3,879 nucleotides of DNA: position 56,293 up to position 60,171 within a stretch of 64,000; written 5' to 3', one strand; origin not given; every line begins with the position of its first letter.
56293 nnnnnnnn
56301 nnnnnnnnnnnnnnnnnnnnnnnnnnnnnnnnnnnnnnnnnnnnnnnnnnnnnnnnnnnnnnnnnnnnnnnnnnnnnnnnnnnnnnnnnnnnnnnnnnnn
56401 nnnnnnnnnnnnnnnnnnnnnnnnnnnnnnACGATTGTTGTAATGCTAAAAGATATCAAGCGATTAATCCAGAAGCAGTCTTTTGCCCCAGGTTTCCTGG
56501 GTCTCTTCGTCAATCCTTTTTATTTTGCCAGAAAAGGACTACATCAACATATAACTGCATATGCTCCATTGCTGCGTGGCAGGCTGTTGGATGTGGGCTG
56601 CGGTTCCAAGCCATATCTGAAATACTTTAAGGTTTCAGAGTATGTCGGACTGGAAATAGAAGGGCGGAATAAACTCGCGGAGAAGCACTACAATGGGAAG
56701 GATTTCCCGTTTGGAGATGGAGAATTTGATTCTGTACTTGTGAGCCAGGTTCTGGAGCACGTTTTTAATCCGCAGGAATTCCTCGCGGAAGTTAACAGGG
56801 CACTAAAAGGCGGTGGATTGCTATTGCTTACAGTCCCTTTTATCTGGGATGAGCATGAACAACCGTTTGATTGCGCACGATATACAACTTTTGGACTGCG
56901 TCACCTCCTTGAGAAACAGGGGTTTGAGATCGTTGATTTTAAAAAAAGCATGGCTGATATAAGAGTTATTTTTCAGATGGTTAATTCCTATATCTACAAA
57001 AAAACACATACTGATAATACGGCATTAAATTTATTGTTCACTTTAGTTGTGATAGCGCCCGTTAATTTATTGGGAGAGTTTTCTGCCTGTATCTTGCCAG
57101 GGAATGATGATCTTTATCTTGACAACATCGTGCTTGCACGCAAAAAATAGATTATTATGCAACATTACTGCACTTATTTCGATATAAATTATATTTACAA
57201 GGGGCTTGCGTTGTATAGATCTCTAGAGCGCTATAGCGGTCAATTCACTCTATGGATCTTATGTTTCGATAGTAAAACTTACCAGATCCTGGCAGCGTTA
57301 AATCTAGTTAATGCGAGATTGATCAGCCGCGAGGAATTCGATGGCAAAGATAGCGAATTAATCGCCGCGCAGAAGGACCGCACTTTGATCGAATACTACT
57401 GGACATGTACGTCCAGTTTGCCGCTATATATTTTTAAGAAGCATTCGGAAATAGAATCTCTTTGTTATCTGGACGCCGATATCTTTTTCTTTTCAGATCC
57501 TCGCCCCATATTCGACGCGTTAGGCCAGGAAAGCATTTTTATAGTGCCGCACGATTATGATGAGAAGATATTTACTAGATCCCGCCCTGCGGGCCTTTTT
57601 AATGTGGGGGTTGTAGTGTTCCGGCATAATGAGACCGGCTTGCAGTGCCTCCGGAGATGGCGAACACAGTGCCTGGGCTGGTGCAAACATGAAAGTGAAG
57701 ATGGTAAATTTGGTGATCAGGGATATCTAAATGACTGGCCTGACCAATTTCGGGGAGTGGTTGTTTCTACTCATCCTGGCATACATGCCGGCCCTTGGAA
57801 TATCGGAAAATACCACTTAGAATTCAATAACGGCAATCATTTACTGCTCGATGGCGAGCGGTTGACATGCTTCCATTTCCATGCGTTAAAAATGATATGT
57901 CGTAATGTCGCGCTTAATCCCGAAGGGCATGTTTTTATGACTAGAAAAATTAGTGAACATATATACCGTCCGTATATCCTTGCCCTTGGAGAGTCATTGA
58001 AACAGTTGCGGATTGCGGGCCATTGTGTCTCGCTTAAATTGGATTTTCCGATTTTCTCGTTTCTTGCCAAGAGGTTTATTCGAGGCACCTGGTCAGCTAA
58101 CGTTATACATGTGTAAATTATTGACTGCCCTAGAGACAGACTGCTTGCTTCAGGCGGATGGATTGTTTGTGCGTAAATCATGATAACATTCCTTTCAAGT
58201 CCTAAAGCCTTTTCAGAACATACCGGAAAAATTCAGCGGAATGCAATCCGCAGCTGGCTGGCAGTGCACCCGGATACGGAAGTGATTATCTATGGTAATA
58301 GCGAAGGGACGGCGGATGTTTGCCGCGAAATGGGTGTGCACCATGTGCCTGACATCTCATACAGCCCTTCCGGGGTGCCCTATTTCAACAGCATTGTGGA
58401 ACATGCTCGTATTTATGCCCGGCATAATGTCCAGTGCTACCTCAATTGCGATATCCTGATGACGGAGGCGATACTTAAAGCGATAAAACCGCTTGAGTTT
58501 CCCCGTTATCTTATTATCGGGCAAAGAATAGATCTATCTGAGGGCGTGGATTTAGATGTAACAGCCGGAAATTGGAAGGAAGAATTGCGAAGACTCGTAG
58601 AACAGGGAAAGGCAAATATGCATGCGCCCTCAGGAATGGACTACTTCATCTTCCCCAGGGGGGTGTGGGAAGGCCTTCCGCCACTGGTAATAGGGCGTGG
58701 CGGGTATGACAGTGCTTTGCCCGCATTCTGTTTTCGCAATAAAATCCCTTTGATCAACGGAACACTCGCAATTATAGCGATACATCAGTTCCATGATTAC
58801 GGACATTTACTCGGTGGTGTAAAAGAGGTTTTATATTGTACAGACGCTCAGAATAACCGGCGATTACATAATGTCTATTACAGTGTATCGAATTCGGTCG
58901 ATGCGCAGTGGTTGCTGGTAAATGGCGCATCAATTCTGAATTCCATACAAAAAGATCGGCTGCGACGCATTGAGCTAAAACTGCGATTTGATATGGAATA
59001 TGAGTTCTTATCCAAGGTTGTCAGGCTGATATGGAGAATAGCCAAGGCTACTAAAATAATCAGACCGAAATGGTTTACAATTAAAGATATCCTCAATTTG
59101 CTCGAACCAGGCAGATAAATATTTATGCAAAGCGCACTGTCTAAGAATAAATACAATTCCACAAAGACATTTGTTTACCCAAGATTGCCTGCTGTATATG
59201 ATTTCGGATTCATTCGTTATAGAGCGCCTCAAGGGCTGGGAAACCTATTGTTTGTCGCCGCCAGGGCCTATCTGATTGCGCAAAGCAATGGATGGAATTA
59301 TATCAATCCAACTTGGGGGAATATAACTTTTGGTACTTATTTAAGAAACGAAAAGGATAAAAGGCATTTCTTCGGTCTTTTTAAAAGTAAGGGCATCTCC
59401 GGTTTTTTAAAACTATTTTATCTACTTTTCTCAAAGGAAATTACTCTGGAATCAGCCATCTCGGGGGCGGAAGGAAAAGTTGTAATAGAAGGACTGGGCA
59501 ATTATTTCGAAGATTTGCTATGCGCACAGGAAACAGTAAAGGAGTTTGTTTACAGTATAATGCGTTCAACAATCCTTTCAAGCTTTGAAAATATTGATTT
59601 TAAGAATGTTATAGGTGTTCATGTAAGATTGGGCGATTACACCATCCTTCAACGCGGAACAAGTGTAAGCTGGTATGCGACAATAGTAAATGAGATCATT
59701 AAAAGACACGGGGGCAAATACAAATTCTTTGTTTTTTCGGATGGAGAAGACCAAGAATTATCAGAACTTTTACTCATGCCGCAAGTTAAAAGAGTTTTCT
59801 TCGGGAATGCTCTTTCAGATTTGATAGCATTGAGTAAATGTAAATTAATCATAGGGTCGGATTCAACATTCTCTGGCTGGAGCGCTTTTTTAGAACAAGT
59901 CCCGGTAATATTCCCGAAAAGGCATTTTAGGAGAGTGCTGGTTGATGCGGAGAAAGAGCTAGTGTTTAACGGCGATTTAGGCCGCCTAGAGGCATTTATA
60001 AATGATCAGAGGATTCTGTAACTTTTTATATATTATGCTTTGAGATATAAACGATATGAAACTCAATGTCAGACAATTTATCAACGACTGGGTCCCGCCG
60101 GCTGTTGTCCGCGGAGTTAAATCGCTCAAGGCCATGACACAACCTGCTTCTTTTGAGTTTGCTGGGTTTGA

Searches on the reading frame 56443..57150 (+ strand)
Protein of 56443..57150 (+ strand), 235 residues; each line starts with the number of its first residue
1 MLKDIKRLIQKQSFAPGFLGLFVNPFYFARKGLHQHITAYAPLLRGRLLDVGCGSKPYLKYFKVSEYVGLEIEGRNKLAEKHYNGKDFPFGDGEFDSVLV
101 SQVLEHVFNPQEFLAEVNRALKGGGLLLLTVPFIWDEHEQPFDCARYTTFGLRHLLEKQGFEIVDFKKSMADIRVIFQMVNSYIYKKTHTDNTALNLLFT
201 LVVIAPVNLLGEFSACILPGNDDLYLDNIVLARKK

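Call 54: search_protein_families(library=pfam, proteins=[window:56443-57150:+], max_evalue=0.001)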
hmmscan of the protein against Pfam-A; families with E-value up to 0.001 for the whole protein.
window:56443-57150:+ (235 aa): 6 families
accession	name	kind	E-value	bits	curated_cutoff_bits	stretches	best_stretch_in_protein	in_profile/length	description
PF13489.12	Methyltransf_23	-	3.2e-14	53.4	27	1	43-164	21-162/164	Methyltransferase domain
PF08241.18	Methyltransf_11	-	1.1e-13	52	21.2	1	49-128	1-94/95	Methyltransferase domain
PF08242.18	Methyltransf_12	-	1.4e-07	32.5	30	1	49-127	1-98/98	Methyltransferase domain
PF13847.12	Methyltransf_31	-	3.2e-06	27.3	27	1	87-130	65-110/145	Methyltransferase domain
PF13649.12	Methyltransf_25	-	9e-06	26.7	27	1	81-125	39-97/97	Methyltransferase domain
PF01209.24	Ubie_methyltran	-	0.00054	19.8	20.1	0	82-128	104-150/233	ubiE/COQ5 methyltransferase family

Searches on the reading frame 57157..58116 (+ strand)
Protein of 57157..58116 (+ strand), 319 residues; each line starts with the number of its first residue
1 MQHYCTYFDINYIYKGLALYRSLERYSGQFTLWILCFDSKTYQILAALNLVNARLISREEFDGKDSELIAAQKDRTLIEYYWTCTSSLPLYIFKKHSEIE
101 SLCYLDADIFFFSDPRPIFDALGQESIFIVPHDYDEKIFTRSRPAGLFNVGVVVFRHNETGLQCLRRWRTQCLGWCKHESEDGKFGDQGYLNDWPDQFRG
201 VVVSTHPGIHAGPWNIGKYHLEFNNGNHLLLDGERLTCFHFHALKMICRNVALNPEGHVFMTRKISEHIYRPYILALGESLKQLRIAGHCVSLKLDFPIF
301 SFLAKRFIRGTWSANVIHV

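Call 54: search_protein_families(library=pfam, proteins=[window:57157-58116:+], max_evalue=0.001)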
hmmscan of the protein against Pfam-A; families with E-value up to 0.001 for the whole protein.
window:57157-58116:+ (319 aa): 2 families
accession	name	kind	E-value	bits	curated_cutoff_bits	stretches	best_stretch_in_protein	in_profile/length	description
PF01501.26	Glyco_transf_8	-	3.1e-05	24.1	24.3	1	9-192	7-201/253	Glycosyl transferase family 8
PF03407.22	Nucleotid_trans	-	0.00064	20.2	22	0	104-175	71-139/208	Nucleotide-diphospho-sugar transferase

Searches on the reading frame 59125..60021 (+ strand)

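Call 54: search_protein_families(library=pfam, proteins=[window:59125-60021:+], max_evalue=0.001)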
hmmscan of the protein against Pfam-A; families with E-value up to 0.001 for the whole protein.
window:59125-60021:+ (298 aa): 1 family
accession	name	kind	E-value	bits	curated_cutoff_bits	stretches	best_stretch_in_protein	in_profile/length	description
PF01531.22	Glyco_transf_11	-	3.1e-08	33.6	23.9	1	138-257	143-266/298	Glycosyl transferase family 11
